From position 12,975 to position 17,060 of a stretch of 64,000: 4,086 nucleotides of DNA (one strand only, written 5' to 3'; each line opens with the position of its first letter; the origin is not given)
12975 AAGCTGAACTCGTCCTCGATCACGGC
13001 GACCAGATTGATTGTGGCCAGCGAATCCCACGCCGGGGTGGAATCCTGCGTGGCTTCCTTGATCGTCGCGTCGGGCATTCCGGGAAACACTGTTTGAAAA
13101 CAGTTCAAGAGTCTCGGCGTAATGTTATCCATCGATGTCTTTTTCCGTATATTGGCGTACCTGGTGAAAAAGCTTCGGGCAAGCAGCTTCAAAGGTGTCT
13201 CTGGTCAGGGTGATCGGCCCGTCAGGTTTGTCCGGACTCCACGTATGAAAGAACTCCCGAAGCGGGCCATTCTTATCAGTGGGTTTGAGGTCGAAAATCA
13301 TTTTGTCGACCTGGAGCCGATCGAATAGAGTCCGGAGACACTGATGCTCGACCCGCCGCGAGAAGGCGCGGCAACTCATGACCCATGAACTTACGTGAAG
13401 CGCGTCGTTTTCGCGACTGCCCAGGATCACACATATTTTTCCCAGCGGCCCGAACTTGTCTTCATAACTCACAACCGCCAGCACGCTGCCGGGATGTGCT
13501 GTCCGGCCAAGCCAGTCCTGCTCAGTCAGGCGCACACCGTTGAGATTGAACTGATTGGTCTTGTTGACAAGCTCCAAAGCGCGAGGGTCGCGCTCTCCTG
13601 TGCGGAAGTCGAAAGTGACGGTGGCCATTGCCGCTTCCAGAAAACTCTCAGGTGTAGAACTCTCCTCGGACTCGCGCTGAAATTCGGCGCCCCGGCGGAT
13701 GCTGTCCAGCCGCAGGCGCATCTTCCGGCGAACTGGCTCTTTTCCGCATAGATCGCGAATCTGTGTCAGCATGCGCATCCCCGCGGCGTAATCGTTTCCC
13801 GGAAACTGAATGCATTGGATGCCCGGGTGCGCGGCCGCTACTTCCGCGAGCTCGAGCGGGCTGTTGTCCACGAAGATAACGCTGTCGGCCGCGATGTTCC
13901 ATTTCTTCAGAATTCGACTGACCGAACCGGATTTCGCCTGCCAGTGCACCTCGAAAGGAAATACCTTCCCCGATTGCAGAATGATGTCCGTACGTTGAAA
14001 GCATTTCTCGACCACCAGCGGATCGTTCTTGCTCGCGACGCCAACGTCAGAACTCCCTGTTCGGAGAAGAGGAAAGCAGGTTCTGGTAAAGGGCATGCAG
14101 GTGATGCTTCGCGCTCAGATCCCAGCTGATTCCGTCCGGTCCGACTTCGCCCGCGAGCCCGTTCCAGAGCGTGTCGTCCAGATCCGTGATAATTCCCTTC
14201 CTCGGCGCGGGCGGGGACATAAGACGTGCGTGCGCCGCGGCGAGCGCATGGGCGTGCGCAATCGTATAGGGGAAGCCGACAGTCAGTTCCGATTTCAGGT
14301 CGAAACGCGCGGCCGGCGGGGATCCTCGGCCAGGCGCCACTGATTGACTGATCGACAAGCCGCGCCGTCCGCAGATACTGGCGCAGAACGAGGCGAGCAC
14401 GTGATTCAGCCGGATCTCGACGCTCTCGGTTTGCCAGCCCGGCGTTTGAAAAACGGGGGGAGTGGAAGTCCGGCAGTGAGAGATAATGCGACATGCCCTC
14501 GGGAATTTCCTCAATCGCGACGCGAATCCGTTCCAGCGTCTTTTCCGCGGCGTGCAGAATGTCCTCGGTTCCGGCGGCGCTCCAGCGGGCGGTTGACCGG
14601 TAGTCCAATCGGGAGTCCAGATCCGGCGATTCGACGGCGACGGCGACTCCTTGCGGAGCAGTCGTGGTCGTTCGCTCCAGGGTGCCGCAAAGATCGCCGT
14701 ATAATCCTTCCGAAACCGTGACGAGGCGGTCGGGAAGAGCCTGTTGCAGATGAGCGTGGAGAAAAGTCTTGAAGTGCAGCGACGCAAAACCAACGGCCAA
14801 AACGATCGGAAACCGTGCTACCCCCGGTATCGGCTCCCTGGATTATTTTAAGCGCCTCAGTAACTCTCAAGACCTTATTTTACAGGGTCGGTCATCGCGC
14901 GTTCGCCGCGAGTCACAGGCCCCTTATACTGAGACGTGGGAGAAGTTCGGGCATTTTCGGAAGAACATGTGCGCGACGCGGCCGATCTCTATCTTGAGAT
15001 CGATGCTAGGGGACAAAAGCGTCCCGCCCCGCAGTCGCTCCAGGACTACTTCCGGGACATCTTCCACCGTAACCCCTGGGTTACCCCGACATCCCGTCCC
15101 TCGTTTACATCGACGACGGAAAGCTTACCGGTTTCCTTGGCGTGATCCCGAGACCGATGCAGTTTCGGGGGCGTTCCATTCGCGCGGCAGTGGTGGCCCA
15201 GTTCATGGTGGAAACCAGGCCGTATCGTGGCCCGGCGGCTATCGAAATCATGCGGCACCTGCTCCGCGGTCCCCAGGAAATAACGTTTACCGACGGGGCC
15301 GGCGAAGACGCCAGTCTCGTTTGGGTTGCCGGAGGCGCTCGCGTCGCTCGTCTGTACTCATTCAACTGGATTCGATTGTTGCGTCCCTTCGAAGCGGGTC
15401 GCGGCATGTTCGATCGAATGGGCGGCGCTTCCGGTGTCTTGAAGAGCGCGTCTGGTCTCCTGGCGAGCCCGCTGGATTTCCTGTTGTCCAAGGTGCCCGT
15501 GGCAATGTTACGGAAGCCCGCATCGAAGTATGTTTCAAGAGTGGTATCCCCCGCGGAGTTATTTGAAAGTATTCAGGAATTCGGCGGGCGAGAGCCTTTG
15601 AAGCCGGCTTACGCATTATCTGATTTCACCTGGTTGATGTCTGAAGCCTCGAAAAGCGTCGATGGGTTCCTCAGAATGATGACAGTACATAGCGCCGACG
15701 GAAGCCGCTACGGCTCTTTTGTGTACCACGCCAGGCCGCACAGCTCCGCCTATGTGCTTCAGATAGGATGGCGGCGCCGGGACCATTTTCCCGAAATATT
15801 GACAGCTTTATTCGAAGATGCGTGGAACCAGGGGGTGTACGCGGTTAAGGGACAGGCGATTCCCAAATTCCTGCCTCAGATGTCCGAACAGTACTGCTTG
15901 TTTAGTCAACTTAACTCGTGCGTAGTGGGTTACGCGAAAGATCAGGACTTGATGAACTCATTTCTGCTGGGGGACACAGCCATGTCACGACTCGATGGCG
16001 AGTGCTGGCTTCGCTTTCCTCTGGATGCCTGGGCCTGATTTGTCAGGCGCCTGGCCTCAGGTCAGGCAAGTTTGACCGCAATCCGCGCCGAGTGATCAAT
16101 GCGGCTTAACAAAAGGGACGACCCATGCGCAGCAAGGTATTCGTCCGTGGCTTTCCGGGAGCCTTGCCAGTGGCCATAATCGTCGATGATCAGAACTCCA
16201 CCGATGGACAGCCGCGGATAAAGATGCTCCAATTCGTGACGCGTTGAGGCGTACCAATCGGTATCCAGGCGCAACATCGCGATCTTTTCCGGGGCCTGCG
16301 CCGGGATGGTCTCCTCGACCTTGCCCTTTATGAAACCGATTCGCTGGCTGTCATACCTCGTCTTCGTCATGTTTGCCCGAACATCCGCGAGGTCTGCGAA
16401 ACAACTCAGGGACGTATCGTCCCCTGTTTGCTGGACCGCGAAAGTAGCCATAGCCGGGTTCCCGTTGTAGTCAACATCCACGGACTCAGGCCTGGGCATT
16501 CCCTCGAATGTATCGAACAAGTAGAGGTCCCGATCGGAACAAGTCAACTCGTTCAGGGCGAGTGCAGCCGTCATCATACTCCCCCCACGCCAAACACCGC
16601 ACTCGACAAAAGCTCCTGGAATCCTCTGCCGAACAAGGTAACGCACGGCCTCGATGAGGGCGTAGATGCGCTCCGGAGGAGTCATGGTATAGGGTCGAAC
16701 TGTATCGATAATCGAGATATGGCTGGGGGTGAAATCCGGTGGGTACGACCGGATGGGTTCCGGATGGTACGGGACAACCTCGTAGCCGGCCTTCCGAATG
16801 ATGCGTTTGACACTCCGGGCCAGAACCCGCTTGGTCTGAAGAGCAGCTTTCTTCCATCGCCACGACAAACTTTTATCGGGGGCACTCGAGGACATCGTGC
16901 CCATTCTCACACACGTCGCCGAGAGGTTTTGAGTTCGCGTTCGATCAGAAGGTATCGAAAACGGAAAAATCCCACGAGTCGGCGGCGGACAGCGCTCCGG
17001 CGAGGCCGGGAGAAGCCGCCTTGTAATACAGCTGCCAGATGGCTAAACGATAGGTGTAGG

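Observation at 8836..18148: Twin FkbH-like/ACP loading modules with MaoC-SDR fusion, TylF methyltransferases and large GNAT-type proteins inside a glycan locus, with no PKS in the window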

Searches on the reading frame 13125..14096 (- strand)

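Call 4: search_protein_families(library=pfam, proteins=[window:13125-14096:-], max_evalue=0.01)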
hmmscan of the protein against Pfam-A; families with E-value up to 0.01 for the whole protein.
window:13125-14096:- (323 aa): 0 families

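Call 5: search_protein_families(library=ncbifam, proteins=[window:13125-14096:-], max_evalue=0.01)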
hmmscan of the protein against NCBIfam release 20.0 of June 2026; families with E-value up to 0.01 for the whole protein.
window:13125-14096:- (323 aa): 2 families
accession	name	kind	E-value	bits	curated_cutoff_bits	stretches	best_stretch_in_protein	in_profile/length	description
TIGR01686.1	FkbH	subfamily_domain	1.3e-45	156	146.65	1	20-286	52-317/323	FkbH domain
TIGR01681.1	HAD-SF-IIIC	subfamily_domain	0.00033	21.5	35.75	1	19-87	52-129/132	HAD-IIIC family phosphatase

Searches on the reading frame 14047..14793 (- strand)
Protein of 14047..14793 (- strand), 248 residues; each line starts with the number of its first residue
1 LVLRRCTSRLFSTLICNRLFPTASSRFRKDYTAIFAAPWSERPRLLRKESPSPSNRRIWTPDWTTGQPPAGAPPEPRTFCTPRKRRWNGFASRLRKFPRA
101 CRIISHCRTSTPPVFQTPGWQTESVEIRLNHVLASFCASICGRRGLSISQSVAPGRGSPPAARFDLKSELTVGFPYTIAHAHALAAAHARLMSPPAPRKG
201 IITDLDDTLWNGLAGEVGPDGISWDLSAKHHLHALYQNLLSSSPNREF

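Call 4: search_protein_families(library=pfam, proteins=[window:14047-14793:-], max_evalue=0.01)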
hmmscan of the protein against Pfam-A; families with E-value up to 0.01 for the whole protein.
window:14047-14793:- (248 aa): 0 families

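Call 5: search_protein_families(library=ncbifam, proteins=[window:14047-14793:-], max_evalue=0.01)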
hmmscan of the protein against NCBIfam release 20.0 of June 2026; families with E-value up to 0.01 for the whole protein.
window:14047-14793:- (248 aa): 1 family
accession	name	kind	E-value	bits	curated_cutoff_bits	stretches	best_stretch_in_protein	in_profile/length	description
TIGR01686.1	FkbH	subfamily_domain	0.00051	19.3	146.65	1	199-229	4-32/323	FkbH domain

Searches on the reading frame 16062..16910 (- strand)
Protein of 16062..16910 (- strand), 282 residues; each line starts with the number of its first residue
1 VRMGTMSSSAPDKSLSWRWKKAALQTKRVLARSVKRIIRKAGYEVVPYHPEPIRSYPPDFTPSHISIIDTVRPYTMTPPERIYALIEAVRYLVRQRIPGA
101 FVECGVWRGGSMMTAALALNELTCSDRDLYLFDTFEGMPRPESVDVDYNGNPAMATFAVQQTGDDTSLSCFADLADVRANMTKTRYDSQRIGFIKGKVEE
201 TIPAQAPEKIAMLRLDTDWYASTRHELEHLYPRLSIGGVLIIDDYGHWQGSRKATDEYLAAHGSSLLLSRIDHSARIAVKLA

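Call 4: search_protein_families(library=pfam, proteins=[window:16062-16910:-], max_evalue=0.01)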
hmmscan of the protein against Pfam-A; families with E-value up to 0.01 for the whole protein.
window:16062-16910:- (282 aa): 2 families
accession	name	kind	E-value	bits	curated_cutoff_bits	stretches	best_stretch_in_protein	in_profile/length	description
PF05711.17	TylF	-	2.2e-45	155.4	23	1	74-275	68-259/264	Macrocin-O-methyltransferase (TylF)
PF13578.12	Methyltransf_24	-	1.4e-12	48.8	26.3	1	102-245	1-105/105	Methyltransferase domain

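Call 5: search_protein_families(library=ncbifam, proteins=[window:16062-16910:-], max_evalue=0.01)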
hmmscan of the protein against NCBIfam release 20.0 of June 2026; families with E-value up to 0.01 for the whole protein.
window:16062-16910:- (282 aa): 0 families
